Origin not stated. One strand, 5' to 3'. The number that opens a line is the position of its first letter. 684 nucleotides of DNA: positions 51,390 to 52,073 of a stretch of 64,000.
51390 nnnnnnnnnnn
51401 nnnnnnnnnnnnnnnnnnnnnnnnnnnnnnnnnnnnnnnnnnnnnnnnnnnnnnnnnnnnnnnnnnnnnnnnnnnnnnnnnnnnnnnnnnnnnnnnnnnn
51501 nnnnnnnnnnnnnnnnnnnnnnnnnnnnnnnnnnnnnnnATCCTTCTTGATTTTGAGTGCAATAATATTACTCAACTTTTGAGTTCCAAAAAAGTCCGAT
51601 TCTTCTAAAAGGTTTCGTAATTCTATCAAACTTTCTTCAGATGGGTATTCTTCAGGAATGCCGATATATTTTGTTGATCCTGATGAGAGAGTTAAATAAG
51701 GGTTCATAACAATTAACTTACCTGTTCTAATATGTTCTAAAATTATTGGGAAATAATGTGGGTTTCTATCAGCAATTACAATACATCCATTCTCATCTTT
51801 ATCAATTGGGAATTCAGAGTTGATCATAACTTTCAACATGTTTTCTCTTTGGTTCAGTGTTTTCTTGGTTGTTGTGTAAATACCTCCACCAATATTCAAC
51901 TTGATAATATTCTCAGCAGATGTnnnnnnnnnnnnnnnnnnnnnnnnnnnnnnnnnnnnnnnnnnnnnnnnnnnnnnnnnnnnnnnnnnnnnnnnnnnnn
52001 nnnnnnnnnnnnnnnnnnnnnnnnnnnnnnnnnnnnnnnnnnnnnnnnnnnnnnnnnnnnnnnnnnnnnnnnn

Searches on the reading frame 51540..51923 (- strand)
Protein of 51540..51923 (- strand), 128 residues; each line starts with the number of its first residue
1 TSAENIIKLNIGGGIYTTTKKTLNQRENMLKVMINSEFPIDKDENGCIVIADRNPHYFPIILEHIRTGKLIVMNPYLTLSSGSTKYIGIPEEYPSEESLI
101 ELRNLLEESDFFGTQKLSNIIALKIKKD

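Call 43: search_protein_families(library=pfam, proteins=[window:51540-51923:-], max_evalue=0.01)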
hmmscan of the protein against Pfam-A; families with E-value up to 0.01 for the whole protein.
seq(128 aa): 1 family
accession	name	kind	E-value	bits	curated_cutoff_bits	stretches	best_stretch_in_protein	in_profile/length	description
PF02214.28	BTB_2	-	4.6e-12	46.6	21.4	1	7-74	1-71/94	BTB/POZ domain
